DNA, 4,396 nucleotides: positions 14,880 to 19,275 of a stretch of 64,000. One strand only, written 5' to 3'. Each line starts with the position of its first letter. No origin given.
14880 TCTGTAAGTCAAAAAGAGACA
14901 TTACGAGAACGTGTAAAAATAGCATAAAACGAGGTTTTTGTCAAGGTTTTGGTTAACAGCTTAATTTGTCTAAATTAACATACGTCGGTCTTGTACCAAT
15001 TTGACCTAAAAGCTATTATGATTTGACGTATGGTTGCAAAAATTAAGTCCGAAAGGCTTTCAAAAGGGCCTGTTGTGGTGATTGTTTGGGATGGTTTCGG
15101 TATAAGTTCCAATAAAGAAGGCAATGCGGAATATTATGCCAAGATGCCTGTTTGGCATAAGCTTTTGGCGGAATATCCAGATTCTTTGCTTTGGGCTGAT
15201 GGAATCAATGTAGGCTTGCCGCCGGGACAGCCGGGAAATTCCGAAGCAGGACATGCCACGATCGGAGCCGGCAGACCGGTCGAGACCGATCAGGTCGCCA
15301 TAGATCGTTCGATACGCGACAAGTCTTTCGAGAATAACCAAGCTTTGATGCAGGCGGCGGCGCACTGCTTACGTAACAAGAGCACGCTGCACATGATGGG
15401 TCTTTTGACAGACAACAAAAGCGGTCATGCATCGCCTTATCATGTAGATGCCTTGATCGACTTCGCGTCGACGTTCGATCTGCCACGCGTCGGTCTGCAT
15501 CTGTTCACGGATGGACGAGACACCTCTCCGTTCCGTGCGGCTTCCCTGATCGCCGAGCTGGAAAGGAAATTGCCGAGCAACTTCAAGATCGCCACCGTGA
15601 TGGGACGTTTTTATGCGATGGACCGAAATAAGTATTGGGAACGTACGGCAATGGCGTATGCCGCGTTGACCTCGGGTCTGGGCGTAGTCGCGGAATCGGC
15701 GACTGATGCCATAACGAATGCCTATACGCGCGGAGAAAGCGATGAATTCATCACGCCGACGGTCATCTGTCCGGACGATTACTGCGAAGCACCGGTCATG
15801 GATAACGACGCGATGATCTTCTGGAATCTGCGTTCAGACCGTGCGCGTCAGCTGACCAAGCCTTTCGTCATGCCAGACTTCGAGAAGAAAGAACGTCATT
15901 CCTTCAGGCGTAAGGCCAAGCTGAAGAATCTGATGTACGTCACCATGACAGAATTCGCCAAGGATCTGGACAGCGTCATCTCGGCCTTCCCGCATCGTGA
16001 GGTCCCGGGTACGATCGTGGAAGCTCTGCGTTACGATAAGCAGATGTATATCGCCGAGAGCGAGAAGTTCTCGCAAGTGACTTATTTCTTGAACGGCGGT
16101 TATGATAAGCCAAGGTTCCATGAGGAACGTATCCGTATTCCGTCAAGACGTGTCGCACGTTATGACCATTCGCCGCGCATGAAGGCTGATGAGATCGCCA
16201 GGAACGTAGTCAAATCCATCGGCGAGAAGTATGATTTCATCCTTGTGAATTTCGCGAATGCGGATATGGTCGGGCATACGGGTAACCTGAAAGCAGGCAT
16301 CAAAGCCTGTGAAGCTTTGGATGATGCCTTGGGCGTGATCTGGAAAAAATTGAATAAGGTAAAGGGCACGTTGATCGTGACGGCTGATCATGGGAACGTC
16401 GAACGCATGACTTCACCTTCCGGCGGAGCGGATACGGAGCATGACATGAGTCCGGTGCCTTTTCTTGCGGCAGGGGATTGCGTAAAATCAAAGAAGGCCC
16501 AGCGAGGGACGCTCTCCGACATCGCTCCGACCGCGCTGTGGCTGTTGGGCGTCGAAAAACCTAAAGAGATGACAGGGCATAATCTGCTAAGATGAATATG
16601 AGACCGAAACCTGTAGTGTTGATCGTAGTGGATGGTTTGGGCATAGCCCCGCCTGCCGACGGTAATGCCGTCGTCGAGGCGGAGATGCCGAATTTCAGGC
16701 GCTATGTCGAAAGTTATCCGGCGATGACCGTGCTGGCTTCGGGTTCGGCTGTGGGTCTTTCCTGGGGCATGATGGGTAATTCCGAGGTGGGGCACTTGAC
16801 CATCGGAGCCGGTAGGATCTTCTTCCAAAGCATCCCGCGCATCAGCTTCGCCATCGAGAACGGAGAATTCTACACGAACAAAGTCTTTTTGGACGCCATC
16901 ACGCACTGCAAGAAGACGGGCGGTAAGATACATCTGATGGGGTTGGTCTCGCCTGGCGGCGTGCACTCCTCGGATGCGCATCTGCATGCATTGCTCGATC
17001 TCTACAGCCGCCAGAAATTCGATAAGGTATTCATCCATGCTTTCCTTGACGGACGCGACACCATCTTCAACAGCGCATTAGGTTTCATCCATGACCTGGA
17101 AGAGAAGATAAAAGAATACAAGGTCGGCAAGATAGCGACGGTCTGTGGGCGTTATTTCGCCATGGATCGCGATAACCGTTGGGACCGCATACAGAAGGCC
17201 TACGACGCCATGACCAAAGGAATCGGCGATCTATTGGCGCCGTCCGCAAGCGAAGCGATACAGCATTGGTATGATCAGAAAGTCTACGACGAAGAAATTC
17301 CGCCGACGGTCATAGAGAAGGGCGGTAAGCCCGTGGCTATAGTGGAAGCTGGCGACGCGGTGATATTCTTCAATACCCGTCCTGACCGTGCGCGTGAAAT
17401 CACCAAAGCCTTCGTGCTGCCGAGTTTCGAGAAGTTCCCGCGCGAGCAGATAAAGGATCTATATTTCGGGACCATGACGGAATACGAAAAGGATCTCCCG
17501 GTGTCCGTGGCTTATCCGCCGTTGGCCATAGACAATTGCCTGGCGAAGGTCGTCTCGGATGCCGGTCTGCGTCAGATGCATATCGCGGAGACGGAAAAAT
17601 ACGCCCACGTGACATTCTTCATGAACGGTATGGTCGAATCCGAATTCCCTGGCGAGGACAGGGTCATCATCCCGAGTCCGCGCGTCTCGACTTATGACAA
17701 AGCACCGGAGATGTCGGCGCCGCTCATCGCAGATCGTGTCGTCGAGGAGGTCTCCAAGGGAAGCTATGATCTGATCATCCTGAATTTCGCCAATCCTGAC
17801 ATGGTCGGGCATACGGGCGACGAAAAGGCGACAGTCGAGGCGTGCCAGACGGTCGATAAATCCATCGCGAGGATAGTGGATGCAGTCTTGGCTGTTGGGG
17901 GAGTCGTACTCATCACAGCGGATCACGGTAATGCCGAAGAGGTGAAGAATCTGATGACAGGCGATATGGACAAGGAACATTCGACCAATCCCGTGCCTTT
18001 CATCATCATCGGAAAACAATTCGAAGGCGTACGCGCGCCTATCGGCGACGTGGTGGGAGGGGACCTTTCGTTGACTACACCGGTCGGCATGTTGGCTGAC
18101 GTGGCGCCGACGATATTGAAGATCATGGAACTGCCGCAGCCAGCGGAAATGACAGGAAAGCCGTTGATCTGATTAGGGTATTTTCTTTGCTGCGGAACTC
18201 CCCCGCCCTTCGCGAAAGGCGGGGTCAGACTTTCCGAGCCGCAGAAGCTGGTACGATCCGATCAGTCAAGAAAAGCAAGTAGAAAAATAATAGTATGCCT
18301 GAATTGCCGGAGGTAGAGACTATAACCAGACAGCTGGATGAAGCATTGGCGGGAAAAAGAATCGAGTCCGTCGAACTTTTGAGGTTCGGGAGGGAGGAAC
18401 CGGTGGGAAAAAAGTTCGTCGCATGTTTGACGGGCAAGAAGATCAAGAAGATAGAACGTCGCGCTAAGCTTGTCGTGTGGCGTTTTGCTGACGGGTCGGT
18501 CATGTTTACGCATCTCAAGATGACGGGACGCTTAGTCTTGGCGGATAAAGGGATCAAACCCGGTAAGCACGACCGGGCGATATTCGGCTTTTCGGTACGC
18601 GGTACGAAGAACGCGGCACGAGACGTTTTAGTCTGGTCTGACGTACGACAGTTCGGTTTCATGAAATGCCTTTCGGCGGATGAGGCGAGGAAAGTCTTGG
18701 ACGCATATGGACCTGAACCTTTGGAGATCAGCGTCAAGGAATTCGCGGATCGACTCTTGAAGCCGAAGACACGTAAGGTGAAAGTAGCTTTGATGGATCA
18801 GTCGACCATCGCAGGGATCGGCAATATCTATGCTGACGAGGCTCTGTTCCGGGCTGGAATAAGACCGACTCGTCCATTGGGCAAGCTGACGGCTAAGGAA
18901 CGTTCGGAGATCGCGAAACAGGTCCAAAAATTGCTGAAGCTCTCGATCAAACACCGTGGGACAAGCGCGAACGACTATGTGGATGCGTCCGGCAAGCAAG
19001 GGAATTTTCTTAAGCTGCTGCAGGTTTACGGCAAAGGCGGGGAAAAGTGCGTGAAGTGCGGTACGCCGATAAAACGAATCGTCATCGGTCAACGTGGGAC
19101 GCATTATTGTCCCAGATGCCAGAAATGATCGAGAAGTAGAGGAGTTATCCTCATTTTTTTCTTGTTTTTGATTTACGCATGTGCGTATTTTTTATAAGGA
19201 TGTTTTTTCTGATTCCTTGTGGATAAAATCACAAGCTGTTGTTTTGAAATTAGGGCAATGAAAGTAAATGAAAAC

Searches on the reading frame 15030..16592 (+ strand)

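Call 106: search_protein_families(library=pfam, proteins=[window:15030-16592:+], max_evalue=0.00001)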
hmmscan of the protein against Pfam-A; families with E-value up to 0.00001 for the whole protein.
window:15030-16592:+ (521 aa): 3 families
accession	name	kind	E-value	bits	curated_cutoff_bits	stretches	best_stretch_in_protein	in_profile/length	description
PF01676.23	Metalloenzyme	-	3.4e-61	207.4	24.3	1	14-510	2-252/252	Metalloenzyme superfamily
PF06415.18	iPGM_N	-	1.4e-59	201.7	27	1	91-310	1-216/217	BPG-independent PGAM N-terminus (iPGM_N)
PF01663.27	Phosphodiest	-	1.9e-06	28.2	23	0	320-455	148-220/342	Type I phosphodiesterase / nucleotide pyrophosphatase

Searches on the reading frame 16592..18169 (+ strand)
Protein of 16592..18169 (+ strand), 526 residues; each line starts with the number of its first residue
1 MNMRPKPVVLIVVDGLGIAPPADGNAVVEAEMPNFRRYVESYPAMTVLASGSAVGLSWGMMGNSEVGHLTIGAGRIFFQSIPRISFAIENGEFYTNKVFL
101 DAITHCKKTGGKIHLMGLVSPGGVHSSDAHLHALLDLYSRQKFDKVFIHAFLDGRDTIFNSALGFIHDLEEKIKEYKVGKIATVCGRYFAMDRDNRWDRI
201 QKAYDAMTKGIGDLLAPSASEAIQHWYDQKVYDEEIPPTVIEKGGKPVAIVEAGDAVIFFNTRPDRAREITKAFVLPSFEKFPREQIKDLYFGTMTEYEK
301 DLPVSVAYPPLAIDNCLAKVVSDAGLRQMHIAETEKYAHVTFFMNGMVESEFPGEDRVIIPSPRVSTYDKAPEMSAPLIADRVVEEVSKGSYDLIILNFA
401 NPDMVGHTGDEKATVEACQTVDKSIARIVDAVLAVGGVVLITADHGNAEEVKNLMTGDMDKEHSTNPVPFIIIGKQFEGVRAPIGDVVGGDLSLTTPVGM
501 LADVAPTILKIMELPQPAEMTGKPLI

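Call 106: search_protein_families(library=pfam, proteins=[window:16592-18169:+], max_evalue=0.00001)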
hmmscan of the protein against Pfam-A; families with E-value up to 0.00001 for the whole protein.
window:16592-18169:+ (526 aa): 2 families
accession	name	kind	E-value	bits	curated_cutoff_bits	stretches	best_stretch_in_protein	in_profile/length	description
PF06415.18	iPGM_N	-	4.1e-80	268.8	27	1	84-300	1-217/217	BPG-independent PGAM N-terminus (iPGM_N)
PF01676.23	Metalloenzyme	-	9.3e-75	251.8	24.3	1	6-515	1-251/252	Metalloenzyme superfamily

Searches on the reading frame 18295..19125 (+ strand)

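Call 107: search_protein_families(library=pfam, proteins=[window:18295-19125:+], max_evalue=0.00001)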
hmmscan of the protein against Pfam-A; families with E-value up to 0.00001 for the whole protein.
window:18295-19125:+ (277 aa): 4 families
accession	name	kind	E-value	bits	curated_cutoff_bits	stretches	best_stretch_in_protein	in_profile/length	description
PF01149.29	Fapy_DNA_glyco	-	1.4e-26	93.9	25.5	1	1-123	1-117/117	Formamidopyrimidine-DNA glycosylase N-terminal domain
PF06831.19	H2TH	-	1.9e-22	79.5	34.7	1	139-225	2-89/93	Formamidopyrimidine-DNA glycosylase H2TH domain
PF06827.20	zf-FPG_IleRS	-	5.6e-13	48.9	21.3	1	249-277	1-29/30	Zinc finger found in FPG and IleRS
PF05833.16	NFACT_N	-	2.7e-06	26.9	31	1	140-223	168-249/456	NFACT N-terminal and middle domains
